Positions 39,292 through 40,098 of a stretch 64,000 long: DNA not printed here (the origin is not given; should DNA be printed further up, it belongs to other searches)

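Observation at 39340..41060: Low-GC island with two tandem paralogous membrane proteins sharing a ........-ITN motif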

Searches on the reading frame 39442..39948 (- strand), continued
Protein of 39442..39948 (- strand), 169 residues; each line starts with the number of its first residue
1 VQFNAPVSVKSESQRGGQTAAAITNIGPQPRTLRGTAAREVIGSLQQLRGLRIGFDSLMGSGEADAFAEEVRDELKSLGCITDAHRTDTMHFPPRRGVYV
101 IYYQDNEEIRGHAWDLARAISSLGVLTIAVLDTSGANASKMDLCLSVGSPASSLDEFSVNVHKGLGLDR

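Call 59: fold_search(model_id=the predicted structure, library=viral)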
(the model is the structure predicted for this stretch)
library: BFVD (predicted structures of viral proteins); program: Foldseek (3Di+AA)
matches with E <= 10: 572; with E <= 0.001: 1
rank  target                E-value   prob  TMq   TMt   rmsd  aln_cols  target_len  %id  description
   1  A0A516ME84            2.8e-07  1.00  0.56  0.51   3.1       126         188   13  (no name in the UniProt tables at hand)
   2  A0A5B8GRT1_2          9.0e-02  0.05  0.13  0.04  17.9       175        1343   14  Polyprotein [Rhizoctonia solani endornavirus 4]
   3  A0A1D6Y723            1.0e-01  0.38  0.26  0.12  11.4       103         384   14  (no name in the UniProt tables at hand)
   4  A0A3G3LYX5            1.1e-01  0.13  0.20  0.16  13.4       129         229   15  Uracil-DNA glycosylase [Brevibacterium phage Cantare]
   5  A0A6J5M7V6            1.3e-01  0.06  0.13  0.07  18.4       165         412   12  PD_CobS, cobaltochelatase, CobS subunit [uncultured Caudovirales phage]
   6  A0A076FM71            1.4e-01  0.08  0.19  0.14  14.7       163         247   12  Uncharacterized protein [Aureococcus anophagefferens virus]
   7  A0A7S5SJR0            1.6e-01  0.10  0.21  0.20  12.8       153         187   11  (no name in the UniProt tables at hand)
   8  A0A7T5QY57            2.5e-01  0.08  0.19  0.22  12.5       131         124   10  (no name in the UniProt tables at hand)
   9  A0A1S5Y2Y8            2.9e-01  0.08  0.19  0.13  18.0       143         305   14  RecA-like ATPase-domain-containing protein [uncultured archaeal virus]
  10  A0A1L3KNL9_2          3.0e-01  0.09  0.19  0.03  13.0       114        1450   14  (no name in the UniProt tables at hand)
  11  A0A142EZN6            3.2e-01  0.04  0.14  0.07  21.0       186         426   13  (no name in the UniProt tables at hand)
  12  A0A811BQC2            3.7e-01  0.04  0.16  0.12  20.3       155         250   13  YspA cpYpsA-related SLOG domain-containing protein [Pandoravirus japonicus]
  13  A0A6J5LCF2            3.9e-01  0.07  0.18  0.10  12.3       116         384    9  Methyltransferase domain containing protein [uncultured Caudovirales phage]
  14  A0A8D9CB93            4.2e-01  0.12  0.22  0.16  11.3       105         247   15  Sugar phosphate isomerase YwlF [uncultured marine phage]
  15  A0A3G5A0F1            4.5e-01  0.04  0.16  0.09  19.5       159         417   14  Uncharacterized protein [Harvfovirus sp.]
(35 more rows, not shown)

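Call 72: search_solved_structures(query=A4, max_evalue=10, show_alignments=3)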
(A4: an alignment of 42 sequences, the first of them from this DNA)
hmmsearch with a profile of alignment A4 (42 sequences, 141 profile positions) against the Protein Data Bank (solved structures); distinct sequences matched with E-value up to 10: 25.
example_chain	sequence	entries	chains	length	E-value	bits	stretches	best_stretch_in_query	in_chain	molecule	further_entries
6n4n_C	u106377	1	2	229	0.0022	21.3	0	34-83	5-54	Rosetta-designed danoprevir/NS3a complex reader 2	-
5cwp_A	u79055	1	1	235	0.0049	20.1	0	34-83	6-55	Designed helical repeat protein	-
8f6r_A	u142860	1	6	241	0.0054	20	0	51-122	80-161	De novo designed oligomeric protein C6-79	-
8fre_A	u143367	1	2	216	0.0085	19.3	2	56-131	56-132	RBL4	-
3p96_A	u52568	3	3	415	0.035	17.3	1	48-130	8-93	Phosphoserine phosphatase SerB | Phosphoserine phosphatase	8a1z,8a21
6xss_A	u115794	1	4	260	0.053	16.8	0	50-85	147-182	C4_nat_HFuse-7900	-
2ypw_A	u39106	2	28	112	0.11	15.7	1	47-108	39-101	TRAO | TRAO PROTEIN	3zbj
8wxd_A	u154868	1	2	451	0.13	15.5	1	58-89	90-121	Surface protein, putative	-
9uvr_A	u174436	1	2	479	0.14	15.4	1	58-89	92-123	Surface protein, putative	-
7atr_A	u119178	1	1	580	0.15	15.3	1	71-130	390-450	Uncharacterized protein YejA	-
7z6f_E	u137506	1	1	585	0.15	15.3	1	71-130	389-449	YejA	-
8fsr_A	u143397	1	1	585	0.15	15.3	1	71-130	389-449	YejA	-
8fss_A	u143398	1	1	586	0.15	15.3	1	71-130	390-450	YejA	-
2ln3_A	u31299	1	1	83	0.27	14.5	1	28-83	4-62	DE NOVO DESIGNED PROTEIN OR135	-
8qad_A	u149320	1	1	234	0.33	14.2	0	60-87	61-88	sc-apCC-6-LLIA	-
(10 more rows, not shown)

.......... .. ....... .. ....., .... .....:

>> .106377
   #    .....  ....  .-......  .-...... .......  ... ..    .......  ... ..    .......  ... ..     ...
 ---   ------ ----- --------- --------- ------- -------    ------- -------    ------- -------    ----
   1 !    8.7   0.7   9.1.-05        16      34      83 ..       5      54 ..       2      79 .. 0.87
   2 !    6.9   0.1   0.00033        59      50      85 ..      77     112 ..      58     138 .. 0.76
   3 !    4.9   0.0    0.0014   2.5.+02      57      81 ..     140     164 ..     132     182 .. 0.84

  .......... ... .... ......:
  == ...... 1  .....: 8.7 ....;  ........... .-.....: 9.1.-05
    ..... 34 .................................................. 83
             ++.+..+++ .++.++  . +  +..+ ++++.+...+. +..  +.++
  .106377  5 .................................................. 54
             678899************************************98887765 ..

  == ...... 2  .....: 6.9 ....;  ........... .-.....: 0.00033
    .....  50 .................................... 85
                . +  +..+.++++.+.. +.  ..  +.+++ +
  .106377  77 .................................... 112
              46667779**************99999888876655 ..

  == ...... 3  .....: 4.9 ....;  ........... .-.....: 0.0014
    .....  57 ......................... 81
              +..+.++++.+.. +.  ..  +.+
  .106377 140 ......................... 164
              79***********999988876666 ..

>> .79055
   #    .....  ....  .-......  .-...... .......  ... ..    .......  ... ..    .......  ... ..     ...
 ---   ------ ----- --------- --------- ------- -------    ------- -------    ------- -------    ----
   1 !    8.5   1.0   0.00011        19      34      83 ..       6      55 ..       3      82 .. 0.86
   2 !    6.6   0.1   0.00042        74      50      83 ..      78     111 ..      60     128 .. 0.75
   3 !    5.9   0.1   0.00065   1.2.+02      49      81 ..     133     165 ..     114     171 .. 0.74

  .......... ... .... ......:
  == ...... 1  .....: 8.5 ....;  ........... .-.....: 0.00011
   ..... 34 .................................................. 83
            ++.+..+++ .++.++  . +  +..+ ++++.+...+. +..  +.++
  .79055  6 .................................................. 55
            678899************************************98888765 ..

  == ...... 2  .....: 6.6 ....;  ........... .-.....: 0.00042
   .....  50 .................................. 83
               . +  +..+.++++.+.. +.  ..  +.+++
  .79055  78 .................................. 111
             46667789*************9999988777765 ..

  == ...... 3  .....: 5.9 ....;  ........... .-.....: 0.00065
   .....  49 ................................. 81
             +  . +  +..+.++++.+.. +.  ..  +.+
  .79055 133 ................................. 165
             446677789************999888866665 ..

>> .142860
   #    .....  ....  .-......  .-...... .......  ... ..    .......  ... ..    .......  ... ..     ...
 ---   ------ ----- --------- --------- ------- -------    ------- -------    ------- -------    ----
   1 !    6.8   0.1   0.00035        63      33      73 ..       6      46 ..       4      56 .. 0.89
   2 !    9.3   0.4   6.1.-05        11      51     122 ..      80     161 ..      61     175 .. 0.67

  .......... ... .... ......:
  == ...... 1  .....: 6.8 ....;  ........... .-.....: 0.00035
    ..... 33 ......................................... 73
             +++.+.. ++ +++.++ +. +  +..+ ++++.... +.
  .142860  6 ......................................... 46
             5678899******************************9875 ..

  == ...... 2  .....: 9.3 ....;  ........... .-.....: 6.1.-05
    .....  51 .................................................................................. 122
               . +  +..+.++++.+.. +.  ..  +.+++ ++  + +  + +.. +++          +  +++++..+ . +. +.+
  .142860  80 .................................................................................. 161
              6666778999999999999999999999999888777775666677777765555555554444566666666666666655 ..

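Call 80: find_related_loci(query=A5, collection=viral_contigs, flank=8000)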
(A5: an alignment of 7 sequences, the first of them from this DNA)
Query A5 (167 aa) in viral_contigs; peptide patterns used: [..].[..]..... (x = any residue, [..] = any of these).
8 stretches matched a pattern, but none encodes a relative of the query by tblastn (E <= 1e-3).

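Call 95: find_encoding_contigs(protein=P0003, flank=6000, max_places=3)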
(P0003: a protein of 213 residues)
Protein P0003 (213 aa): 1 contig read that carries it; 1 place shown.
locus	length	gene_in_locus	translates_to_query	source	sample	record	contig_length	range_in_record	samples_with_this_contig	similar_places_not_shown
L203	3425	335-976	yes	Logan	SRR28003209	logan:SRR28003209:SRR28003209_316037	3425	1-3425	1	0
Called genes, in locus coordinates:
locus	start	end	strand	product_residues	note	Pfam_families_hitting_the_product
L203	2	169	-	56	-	?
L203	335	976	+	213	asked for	-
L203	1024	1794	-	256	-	-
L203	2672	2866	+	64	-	PF02086:MethyltransfD12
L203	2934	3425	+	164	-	?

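Call 96: find_encoding_contigs(protein=P0007, flank=6000, max_places=3)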
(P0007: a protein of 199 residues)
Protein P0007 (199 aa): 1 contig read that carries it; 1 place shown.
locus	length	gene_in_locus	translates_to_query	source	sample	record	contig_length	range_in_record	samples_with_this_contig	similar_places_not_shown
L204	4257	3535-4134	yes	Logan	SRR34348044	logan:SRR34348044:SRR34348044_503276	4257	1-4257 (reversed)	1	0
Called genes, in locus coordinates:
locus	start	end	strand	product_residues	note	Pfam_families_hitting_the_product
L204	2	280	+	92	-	?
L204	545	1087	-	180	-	PF00730:HhH-GPD, PF00633:HHH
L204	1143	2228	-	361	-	PF00145:DNA_methylase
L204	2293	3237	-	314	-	-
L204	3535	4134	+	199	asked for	-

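Call 97: find_encoding_contigs(protein=P0005, flank=8000, max_places=3)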
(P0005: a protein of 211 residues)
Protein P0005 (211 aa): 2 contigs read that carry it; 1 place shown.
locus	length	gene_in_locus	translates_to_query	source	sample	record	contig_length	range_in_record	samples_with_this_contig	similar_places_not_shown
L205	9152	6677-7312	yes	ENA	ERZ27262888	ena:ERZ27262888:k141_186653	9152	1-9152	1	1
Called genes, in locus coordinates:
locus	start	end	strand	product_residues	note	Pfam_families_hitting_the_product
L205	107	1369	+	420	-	-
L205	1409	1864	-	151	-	PF04545:Sigma70_r4 (weak)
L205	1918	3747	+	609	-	PF00239:Resolvase, PF07508:Recombinase, PF13408:Zn_ribbon_recom (weak)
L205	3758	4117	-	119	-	-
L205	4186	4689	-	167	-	-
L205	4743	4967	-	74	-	-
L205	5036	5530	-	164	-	PF11611:DUF4352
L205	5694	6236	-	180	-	-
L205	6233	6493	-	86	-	-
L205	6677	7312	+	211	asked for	-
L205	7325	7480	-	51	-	-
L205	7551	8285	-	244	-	-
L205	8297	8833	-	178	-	PF08281:Sigma70_r4_2, PF04545:Sigma70_r4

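Call 98: find_encoding_contigs(protein=P0010, flank=8000, max_places=3)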
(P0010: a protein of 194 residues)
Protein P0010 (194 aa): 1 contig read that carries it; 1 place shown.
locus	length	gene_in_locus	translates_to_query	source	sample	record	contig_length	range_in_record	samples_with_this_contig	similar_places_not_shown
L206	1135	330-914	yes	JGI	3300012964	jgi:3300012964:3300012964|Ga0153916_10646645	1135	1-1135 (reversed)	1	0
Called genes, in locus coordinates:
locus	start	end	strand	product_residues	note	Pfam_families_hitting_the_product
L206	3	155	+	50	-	?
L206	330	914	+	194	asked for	-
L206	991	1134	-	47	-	?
